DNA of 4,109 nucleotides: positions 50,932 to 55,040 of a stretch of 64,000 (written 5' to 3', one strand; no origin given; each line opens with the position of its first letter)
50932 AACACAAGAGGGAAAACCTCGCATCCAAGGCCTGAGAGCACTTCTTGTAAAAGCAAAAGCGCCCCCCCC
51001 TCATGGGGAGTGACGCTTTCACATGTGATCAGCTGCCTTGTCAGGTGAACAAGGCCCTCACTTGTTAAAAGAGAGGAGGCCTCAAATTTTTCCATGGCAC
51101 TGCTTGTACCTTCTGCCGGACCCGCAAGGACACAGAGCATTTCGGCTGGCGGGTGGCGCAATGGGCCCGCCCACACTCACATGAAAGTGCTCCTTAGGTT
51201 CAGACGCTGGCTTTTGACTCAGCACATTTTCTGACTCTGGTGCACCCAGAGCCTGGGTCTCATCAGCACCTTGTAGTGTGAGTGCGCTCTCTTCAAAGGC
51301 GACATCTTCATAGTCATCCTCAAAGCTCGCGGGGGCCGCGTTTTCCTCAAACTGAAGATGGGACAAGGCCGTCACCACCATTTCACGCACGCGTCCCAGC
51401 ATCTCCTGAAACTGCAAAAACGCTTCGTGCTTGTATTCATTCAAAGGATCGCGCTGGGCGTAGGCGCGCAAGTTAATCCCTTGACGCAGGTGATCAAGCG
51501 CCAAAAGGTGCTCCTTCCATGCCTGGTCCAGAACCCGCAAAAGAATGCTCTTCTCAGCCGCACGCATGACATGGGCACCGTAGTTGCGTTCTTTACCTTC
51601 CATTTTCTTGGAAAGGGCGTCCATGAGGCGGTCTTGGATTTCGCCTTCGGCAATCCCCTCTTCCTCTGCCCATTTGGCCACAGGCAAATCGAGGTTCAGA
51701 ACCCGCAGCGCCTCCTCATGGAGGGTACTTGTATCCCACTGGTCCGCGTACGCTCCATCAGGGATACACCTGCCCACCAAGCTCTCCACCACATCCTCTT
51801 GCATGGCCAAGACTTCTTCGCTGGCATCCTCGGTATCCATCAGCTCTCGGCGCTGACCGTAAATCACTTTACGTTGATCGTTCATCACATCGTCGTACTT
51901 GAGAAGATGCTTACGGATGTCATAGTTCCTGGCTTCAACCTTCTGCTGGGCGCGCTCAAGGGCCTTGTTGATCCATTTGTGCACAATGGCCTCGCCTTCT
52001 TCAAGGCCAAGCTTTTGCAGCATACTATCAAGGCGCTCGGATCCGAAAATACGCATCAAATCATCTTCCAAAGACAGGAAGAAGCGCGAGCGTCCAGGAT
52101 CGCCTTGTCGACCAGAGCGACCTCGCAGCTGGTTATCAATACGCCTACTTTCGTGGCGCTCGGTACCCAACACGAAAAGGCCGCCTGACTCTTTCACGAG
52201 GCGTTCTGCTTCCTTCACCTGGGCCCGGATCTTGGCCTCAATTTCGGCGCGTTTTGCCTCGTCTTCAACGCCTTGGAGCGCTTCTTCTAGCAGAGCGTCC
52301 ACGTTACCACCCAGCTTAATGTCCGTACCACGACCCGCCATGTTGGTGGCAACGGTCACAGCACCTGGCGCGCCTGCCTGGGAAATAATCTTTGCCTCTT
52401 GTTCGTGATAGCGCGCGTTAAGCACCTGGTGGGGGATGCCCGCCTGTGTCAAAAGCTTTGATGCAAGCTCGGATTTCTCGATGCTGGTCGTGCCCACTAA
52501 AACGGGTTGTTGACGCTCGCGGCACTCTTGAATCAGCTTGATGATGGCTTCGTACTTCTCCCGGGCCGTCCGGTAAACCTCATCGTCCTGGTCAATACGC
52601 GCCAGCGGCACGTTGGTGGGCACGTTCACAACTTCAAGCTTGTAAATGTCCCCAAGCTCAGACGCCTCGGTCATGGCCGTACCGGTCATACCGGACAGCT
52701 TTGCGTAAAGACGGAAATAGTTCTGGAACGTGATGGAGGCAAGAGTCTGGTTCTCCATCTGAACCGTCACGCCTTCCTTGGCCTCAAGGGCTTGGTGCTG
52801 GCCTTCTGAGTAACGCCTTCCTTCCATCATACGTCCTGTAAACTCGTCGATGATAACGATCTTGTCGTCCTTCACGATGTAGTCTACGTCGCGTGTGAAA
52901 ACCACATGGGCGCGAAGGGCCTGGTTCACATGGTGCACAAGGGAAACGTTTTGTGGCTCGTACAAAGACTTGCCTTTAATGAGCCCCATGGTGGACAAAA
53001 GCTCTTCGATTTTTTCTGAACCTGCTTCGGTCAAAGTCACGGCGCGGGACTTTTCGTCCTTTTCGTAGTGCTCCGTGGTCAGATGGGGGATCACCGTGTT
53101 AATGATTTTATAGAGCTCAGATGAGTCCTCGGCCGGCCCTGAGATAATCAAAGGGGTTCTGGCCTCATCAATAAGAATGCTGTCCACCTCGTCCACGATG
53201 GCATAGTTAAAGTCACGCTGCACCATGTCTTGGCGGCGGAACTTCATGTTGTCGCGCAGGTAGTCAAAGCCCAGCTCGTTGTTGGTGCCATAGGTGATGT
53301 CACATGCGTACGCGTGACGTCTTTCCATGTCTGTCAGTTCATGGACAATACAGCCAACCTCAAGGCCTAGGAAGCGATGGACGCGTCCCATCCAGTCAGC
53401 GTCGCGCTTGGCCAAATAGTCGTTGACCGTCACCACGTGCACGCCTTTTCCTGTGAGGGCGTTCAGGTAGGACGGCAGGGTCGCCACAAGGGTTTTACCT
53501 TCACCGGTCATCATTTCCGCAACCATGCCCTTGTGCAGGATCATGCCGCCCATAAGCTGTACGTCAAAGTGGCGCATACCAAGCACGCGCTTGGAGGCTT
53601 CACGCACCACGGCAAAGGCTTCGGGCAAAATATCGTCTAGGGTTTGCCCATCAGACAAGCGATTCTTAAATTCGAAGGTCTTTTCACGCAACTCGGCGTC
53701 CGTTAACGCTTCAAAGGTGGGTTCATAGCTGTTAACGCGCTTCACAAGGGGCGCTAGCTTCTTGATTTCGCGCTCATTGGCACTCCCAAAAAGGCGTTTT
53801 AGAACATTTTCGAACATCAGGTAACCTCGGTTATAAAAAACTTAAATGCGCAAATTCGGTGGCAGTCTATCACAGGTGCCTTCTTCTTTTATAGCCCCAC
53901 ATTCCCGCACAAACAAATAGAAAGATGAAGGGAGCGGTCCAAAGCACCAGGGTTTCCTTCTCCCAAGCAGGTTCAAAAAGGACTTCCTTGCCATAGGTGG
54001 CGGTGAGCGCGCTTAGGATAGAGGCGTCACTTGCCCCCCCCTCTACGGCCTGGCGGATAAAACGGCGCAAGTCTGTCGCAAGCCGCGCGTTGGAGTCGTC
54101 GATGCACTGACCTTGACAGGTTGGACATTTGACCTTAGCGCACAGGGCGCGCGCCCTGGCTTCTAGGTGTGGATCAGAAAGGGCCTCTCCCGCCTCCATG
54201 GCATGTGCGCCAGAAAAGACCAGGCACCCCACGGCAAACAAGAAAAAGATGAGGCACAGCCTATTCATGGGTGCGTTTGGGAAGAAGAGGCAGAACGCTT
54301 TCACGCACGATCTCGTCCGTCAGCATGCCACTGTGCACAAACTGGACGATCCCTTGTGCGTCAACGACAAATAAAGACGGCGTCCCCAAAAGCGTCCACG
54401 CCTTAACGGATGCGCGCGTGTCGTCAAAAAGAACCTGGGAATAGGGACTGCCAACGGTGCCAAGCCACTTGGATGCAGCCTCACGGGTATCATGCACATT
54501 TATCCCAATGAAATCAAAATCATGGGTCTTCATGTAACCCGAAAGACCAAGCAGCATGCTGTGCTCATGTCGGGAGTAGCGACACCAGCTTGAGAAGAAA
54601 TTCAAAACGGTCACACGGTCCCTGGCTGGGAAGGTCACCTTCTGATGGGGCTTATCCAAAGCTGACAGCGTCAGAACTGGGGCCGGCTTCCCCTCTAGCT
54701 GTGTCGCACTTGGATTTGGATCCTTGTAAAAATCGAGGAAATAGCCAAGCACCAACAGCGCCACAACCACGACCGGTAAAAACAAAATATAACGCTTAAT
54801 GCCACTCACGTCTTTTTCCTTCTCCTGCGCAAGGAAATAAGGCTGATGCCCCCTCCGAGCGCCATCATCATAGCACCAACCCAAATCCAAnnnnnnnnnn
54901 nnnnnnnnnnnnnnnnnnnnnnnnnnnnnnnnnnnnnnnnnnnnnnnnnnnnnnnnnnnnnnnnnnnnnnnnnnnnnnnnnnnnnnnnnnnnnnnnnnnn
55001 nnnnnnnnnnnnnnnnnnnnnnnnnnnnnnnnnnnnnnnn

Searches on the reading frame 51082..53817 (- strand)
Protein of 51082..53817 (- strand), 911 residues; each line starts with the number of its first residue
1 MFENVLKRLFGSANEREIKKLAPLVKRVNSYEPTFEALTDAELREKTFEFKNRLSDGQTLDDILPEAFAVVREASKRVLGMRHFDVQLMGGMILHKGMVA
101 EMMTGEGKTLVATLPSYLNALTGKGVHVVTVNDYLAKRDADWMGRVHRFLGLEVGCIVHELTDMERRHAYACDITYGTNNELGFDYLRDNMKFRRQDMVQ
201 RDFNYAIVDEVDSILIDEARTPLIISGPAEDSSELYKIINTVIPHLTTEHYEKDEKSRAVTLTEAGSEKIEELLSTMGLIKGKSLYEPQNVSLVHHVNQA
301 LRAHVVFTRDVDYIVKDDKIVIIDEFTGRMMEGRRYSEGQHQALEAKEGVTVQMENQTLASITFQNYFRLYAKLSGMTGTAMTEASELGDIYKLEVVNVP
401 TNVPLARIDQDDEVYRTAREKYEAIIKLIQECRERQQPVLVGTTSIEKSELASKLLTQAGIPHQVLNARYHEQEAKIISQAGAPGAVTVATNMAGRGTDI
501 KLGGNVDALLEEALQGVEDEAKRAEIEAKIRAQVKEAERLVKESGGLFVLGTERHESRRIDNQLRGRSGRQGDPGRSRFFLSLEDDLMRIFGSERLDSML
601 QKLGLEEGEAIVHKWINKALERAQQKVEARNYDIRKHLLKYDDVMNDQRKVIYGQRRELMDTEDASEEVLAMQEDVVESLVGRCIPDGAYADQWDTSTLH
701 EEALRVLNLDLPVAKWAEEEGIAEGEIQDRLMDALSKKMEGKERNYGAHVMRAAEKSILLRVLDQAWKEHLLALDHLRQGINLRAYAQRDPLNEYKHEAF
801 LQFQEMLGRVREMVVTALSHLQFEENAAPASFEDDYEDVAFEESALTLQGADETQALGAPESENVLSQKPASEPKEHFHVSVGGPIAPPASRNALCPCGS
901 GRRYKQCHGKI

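Call 100: search_protein_families(library=pfam, proteins=[window:51082-53817:-], max_evalue=0.001)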
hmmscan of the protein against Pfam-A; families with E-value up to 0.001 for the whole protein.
window:51082-53817:- (911 aa): 7 families
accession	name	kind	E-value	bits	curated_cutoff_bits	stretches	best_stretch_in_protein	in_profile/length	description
PF07517.20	SecA_DEAD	-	2.6e-134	447.4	24.6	1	6-388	1-289/290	SecA DEAD-like domain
PF21090.3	P-loop_SecA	-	1.1e-94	316.2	27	1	404-608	1-205/205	SecA P-loop domain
PF07516.18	SecA_SW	-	3.1e-67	226.9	26.7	1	610-822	1-200/200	SecA Wing and Scaffold domain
PF01043.26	SecA_PP_bind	-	6e-41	139.9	23.5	1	232-345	2-110/110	SecA preprotein cross-linking domain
PF02810.21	SEC-C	-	4.3e-08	33.3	20.4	1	892-910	1-19/19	SEC-C motif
PF00270.35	DEAD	-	2.1e-06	28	26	1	95-216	14-131/167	DEAD/DEAH box helicase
PF00271.37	Helicase_C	-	0.00043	20.9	23.5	0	420-501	1-82/110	Helicase conserved C-terminal domain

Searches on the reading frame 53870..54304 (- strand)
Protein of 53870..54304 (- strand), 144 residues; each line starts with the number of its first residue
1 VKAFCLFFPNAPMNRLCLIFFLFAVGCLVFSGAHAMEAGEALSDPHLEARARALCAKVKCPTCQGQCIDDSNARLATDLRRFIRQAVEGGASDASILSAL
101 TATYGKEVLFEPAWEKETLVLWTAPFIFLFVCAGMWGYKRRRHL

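Call 100: search_protein_families(library=pfam, proteins=[window:53870-54304:-], max_evalue=0.001)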
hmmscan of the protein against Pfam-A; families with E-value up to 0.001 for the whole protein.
window:53870-54304:- (144 aa): 1 family
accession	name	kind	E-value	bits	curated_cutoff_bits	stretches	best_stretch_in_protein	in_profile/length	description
PF03918.19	CcmH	-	1.9e-33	115.2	25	1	25-142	3-120/143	Cytochrome C biogenesis protein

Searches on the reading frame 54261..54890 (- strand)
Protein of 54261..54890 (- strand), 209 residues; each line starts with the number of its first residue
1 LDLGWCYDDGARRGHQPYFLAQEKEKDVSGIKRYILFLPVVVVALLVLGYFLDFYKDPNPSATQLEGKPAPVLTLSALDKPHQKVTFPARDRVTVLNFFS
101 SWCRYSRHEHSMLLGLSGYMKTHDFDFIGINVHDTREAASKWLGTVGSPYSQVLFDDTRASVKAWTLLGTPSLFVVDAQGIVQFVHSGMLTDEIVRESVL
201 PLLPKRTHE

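Call 100: search_protein_families(library=pfam, proteins=[window:54261-54890:-], max_evalue=0.001)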
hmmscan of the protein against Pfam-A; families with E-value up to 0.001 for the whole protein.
window:54261-54890:- (209 aa): 5 families
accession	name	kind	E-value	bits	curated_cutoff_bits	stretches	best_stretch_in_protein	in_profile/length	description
PF08534.16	Redoxin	-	2.3e-11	44.1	26.6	1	66-190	2-136/148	Redoxin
PF00578.27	AhpC-TSA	-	3.6e-11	43.5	26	1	67-184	2-123/124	AhpC/TSA family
PF13905.12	Thioredoxin_8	-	9.7e-08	32.7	27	1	92-182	2-94/94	Thioredoxin-like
PF09695.16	YtfJ_HI0045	-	5.1e-05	23.4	24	1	149-198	103-153/160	Bacterial protein of unknown function (YtfJ_HI0045)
PF13098.12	Thioredoxin_2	-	6.7e-05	23.6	27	1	93-193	7-98/104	Thioredoxin-like domain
